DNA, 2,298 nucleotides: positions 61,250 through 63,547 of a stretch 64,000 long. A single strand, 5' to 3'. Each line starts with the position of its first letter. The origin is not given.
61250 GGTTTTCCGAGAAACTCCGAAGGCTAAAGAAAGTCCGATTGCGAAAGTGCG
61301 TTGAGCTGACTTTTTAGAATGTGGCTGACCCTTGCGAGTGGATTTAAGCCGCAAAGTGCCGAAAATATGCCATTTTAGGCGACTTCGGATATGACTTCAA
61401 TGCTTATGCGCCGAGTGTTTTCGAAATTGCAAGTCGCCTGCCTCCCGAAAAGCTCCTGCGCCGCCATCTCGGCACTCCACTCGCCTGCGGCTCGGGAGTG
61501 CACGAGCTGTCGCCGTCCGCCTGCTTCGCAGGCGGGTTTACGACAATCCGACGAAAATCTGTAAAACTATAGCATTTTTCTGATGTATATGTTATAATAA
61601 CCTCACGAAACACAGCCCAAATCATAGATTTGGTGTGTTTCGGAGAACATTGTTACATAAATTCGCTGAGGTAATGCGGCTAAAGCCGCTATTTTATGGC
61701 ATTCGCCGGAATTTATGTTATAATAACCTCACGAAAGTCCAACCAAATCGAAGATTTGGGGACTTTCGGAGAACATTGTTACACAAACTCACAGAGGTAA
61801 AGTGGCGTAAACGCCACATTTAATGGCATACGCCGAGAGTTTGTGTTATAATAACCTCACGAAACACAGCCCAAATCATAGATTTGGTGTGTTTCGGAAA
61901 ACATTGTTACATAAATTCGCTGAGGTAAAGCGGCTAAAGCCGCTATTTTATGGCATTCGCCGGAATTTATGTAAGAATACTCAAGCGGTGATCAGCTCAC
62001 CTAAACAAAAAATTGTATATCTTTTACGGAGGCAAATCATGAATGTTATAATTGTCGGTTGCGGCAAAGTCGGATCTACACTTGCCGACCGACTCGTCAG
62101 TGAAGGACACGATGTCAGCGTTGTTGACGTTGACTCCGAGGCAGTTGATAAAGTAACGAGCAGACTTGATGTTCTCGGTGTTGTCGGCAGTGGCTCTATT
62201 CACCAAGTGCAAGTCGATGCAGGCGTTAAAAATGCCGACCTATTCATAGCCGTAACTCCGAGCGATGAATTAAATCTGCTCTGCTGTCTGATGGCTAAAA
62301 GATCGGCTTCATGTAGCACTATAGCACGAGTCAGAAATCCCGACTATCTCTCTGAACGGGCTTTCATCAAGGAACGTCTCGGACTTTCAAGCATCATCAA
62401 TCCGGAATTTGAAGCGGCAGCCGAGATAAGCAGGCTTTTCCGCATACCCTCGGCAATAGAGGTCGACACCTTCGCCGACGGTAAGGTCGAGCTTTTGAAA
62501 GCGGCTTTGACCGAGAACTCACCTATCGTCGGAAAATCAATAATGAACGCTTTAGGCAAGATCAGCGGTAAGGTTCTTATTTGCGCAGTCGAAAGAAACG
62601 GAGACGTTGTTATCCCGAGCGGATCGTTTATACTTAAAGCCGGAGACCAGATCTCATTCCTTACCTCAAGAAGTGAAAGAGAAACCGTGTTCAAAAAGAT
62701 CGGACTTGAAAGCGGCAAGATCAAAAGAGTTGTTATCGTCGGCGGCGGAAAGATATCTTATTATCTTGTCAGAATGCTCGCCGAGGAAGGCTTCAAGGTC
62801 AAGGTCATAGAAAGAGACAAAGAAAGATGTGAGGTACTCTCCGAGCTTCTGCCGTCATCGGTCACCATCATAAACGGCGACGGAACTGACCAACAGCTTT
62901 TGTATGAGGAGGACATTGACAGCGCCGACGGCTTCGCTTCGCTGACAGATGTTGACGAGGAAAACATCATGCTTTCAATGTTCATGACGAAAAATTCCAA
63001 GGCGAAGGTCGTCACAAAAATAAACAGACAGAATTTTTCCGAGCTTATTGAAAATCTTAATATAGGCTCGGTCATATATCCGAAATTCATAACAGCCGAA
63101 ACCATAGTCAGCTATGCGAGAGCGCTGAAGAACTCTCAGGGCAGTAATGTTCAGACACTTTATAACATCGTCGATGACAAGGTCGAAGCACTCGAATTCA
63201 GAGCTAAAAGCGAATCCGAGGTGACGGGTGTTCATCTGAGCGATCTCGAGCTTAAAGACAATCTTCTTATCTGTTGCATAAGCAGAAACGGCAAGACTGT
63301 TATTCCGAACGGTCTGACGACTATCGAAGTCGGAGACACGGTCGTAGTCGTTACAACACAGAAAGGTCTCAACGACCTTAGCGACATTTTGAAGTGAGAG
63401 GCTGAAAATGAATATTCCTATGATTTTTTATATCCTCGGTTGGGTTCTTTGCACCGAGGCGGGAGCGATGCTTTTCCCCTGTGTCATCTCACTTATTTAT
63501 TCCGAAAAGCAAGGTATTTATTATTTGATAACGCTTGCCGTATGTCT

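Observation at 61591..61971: Second array of the same unit upstream of trkAH: each unit reads as an extended -10 promoter, a hairpin RNA and an intrinsic terminator (possible tandem small-RNA genes or a stacked promoter/attenuator)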

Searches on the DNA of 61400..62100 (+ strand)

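Call 9: search_rna_families(source=window, start=61400, end=62100, threshold=evalue, max_evalue=10)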
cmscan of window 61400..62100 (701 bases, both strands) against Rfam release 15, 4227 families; matches with E-value up to 10: 6.
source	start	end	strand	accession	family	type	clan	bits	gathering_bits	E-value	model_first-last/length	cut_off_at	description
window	61460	61542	+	RF02631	Hrs13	Gene; sRNA;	-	20.5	52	0.015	1-82/82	no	Hfq-regulated sRNA 13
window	61723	61776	+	RF03241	mir-1789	Gene; miRNA;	-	16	88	2.5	1-63/63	no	mir-1789 microRNA precursor family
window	61575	61787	-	RF02583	Teg23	Gene; sRNA;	-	14.4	166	0.76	1-433/433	no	S. aureus Teg23 small RNA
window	61720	61779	-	RF00729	mir-278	Gene; miRNA;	-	14.4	55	2.8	1-75/75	no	mir-278 microRNA precursor family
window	61796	61854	-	RF02753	ES173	Gene; sRNA;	-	14.4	90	9.7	1-64/64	no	ES173 sRNA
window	61694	61747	+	RF00324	snoMBII-202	Gene; snRNA; snoRNA; CD-box;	-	13.7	40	8.6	1-84/84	no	Small nucleolar RNA MBII-202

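Call 50: search_dna_similar(query=window:61585-61725:+, collection=plasmids, mode=distant, max_rows=10)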
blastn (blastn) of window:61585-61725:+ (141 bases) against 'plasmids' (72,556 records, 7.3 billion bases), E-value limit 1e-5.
No match.

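Call 51: search_dna_similar(query=window:61585-61725:+, collection=phages, mode=distant, max_rows=10)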
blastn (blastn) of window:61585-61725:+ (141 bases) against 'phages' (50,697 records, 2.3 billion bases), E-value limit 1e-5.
No match.

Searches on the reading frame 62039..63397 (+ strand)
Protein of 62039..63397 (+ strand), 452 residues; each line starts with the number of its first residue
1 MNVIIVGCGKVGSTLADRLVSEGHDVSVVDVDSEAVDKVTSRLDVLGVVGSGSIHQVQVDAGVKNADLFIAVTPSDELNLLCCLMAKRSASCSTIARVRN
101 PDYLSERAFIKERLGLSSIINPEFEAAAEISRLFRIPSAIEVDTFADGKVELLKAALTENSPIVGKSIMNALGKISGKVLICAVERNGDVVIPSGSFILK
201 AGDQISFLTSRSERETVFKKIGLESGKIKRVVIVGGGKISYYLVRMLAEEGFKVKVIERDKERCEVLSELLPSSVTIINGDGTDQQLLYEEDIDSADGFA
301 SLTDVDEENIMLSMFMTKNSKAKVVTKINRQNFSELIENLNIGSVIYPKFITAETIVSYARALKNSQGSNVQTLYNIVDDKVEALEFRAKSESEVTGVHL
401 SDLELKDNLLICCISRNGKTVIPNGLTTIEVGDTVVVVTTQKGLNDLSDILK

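Call 28: find_encoding_contigs(protein=window:62039-63397:+, flank=3000, max_places=10)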
Protein window:62039-63397:+ (452 aa): 1 contig read that carries it; 1 place shown.
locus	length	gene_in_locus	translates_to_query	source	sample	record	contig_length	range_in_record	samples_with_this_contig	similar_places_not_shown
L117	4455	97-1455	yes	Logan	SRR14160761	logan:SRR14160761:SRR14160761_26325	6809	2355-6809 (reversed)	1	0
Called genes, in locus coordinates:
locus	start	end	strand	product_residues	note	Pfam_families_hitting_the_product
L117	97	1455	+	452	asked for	PF00070:Pyr_redox (faint), PF00106:adh_short (faint), PF02254:TrkA_N, PF13241:NAD_binding_7 (weak), PF02080:TrkA_C, PF02254:TrkA_N, PF05368:NmrA (weak), PF02080:TrkA_C, +10 more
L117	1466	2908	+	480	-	PF02386:TrkH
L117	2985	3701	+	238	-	PF07947:YhhN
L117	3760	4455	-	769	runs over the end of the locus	-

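Call 29: find_related_loci(query=window:62039-63397:+, collection=metagenome_contigs, flank=2500)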
Query window:62039-63397:+ (452 aa) in metagenome_contigs; peptide patterns used: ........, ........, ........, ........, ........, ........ (x = any residue, [..] = any of these).
498 stretches matched a pattern; 238 encode a relative of the query (tblastn E <= 1e-3); the best 80 are kept; 80 distinct loci.
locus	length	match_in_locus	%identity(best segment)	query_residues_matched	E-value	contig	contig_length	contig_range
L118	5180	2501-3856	87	1-452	0e+0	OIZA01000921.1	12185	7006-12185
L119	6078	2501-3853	54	1-452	2e-159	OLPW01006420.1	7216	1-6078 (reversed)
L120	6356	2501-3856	51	1-452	5e-155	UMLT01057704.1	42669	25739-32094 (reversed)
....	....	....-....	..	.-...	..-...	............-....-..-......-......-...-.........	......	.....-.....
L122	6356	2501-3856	51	1-452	3e-154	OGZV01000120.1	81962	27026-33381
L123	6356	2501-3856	51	1-452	2e-154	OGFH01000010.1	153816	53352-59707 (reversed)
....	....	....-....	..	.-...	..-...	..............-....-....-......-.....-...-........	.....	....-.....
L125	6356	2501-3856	51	1-452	3e-154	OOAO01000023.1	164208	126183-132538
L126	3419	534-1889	51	1-452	5e-161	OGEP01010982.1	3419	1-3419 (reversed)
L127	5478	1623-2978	51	1-452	2e-154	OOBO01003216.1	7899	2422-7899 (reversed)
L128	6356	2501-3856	51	1-452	2e-154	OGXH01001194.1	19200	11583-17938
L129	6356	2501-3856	51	1-452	3e-154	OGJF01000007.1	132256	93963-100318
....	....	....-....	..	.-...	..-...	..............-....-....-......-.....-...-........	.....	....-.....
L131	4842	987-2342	51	1-452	7e-155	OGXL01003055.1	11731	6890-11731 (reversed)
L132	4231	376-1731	51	1-452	2e-155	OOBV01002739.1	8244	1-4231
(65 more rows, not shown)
